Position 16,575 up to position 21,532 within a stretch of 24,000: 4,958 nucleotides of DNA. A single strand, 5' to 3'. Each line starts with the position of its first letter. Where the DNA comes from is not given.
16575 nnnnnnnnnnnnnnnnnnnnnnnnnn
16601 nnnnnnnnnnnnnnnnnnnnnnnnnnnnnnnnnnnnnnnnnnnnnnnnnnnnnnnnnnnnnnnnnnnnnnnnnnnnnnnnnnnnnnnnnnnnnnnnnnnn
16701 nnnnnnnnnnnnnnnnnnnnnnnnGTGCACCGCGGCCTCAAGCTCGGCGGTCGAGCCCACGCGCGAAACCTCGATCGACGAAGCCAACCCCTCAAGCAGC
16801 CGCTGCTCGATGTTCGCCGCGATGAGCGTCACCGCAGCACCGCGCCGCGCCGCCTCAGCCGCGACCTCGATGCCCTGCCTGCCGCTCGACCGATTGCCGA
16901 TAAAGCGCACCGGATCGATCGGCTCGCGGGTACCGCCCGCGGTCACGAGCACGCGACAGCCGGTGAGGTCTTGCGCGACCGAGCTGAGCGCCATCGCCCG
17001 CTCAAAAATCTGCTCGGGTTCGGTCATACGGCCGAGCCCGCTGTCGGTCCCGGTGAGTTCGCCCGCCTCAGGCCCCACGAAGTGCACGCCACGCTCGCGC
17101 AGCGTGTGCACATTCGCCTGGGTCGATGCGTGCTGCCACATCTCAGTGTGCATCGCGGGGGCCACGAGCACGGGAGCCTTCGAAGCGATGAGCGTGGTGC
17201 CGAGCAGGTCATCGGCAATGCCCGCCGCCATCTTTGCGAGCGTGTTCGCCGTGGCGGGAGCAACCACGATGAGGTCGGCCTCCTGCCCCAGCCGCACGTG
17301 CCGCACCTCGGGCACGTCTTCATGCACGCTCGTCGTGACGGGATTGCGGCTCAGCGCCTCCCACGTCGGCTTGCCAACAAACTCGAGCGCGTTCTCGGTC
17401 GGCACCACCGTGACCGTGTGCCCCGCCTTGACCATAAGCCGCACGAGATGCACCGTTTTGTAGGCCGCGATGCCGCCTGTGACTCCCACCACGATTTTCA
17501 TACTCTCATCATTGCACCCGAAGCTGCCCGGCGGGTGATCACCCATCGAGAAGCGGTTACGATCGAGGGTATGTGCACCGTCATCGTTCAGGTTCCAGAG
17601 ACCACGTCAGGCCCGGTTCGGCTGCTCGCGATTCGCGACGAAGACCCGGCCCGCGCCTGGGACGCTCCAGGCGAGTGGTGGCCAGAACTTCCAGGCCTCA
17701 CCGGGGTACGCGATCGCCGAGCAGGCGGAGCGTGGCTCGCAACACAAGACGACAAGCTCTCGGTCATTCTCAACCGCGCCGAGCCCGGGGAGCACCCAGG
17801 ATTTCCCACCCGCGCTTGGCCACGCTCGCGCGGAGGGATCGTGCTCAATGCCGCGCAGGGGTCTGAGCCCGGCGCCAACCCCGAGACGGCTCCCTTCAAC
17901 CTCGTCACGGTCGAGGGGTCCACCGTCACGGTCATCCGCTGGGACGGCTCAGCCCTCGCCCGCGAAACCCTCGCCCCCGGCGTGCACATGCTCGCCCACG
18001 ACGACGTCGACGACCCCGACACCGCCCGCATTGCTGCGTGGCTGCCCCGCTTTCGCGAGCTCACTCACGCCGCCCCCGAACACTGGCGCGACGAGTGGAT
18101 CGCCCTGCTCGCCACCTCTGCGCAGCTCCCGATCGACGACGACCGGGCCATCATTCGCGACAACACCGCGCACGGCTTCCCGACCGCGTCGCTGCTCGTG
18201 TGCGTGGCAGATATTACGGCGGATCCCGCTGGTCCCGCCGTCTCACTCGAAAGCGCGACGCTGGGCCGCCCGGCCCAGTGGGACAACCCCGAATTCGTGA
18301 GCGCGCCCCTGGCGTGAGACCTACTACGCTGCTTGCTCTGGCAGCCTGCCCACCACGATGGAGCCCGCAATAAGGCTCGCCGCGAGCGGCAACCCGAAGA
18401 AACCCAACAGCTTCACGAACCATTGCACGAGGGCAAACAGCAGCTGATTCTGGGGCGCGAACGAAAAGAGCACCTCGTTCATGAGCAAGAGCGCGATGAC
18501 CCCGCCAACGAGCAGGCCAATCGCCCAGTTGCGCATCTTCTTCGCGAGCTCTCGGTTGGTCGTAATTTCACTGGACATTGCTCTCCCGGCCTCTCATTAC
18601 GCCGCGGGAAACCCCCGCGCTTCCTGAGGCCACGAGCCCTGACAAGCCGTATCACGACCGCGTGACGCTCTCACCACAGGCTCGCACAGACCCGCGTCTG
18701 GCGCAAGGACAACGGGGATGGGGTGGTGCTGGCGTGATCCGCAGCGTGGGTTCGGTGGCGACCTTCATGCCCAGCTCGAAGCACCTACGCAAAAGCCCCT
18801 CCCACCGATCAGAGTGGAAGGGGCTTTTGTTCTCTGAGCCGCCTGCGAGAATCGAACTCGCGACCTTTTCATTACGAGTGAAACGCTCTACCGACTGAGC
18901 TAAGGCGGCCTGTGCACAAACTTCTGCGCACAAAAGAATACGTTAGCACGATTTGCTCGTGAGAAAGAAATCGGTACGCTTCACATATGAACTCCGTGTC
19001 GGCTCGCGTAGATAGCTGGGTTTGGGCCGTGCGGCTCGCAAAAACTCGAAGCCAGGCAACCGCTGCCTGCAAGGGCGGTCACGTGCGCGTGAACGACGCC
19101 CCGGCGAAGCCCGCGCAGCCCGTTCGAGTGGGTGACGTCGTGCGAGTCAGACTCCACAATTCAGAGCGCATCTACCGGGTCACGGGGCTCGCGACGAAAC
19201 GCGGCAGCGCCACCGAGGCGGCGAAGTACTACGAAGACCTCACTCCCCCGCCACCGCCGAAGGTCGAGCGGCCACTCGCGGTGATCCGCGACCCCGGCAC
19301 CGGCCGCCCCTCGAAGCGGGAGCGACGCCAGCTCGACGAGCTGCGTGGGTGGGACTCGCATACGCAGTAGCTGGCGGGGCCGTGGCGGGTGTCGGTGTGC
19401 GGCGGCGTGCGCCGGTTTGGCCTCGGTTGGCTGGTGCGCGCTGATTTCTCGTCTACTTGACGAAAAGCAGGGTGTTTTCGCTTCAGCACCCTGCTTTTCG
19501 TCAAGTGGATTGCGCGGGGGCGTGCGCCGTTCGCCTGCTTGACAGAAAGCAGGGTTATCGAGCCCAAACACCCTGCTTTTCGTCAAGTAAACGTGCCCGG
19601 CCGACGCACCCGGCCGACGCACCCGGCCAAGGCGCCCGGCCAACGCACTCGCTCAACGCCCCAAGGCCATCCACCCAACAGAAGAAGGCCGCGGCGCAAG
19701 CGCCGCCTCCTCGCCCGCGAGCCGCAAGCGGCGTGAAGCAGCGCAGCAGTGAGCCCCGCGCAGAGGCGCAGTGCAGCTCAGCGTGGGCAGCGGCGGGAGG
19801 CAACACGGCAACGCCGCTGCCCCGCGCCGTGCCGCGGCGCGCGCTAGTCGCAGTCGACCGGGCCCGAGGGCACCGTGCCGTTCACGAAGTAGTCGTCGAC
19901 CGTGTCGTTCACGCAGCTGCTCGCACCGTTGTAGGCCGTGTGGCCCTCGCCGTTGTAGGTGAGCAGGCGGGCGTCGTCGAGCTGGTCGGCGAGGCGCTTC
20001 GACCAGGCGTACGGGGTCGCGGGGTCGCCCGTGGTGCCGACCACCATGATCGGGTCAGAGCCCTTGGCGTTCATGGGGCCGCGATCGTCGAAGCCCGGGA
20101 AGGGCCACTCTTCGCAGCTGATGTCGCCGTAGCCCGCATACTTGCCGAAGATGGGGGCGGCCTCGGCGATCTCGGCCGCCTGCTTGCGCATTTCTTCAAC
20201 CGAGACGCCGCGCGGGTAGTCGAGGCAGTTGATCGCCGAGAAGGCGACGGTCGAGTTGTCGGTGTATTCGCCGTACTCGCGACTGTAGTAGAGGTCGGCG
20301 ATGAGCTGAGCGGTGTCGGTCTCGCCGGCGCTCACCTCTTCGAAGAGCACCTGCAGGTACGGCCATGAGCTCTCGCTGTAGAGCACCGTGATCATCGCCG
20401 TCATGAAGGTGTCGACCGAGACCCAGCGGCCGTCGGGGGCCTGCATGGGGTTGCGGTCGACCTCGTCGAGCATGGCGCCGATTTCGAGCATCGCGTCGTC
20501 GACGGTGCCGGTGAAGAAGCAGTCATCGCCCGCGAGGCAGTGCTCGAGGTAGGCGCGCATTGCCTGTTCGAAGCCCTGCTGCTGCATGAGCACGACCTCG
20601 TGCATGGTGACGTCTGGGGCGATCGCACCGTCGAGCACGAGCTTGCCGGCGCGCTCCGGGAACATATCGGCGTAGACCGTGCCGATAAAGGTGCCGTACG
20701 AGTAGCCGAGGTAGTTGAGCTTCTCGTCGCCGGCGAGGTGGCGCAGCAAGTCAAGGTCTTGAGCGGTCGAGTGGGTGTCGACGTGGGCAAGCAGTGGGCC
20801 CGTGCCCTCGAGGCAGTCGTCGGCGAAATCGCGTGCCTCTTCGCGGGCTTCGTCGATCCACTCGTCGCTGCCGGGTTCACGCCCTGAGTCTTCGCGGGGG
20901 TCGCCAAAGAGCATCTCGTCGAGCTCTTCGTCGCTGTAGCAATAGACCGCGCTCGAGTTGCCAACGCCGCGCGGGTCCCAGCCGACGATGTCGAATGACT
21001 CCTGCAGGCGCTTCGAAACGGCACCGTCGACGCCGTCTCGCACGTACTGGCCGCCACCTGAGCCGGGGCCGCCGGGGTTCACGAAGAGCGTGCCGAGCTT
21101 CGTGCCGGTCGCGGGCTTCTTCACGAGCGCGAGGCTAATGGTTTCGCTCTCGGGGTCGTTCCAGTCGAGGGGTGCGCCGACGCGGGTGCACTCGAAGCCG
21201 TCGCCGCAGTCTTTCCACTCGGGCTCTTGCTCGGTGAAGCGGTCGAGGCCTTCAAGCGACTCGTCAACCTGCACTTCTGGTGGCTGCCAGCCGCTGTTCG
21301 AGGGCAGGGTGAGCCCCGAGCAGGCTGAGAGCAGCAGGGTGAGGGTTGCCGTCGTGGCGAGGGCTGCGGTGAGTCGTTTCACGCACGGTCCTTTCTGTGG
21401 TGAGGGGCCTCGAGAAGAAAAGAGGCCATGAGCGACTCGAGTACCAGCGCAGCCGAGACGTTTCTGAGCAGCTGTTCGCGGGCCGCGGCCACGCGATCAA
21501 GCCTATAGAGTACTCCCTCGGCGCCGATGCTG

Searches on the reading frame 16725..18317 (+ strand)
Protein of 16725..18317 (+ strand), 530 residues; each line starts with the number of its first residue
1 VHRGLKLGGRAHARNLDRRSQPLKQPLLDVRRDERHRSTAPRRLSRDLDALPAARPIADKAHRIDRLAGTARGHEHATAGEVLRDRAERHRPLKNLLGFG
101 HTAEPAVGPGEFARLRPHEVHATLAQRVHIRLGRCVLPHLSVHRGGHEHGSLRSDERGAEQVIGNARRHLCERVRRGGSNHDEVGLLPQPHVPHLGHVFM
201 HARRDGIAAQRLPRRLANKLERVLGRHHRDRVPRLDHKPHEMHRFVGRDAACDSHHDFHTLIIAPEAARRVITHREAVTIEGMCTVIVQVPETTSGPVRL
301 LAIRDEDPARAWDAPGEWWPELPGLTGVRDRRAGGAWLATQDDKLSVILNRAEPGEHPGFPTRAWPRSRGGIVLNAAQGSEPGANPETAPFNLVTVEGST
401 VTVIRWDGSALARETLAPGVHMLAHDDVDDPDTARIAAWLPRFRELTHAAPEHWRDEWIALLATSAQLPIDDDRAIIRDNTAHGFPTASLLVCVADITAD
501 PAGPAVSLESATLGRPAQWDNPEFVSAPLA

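Call 57: search_protein_families(library=pfam, proteins=[window:16725-18317:+], max_evalue=0.00001)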
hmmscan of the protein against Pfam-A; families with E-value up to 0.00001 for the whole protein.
window:16725-18317:+ (530 aa): 1 family
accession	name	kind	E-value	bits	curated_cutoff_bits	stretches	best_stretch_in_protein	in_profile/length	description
PF05742.17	TANGO2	-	2.3e-07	31.7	22.6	1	283-450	1-179/257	Transport and Golgi organisation 2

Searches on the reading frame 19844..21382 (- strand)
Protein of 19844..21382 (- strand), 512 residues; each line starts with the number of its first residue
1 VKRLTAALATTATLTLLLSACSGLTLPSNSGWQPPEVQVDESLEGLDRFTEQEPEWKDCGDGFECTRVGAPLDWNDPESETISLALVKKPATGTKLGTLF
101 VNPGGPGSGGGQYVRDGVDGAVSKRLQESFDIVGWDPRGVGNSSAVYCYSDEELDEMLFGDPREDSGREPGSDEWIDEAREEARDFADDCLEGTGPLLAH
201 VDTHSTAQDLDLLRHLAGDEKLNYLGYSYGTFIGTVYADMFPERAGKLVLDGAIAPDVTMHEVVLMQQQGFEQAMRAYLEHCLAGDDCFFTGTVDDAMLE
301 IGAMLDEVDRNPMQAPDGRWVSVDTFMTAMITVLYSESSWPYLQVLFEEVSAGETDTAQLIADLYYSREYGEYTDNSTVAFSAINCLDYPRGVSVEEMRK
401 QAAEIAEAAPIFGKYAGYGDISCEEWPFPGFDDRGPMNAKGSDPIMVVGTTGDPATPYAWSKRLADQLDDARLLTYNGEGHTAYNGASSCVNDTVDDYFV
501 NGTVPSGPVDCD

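Call 57: search_protein_families(library=pfam, proteins=[window:19844-21382:-], max_evalue=0.00001)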
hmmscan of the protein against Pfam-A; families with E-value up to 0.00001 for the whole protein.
window:19844-21382:- (512 aa): 2 families
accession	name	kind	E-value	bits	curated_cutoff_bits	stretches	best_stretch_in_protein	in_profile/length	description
PF08386.16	Abhydrolase_4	-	2.2e-29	102.1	21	1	410-511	2-103/103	TAP-like protein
PF00561.26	Abhydrolase_1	-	8.7e-20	71.9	25.8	1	98-290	2-139/245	alpha/beta hydrolase fold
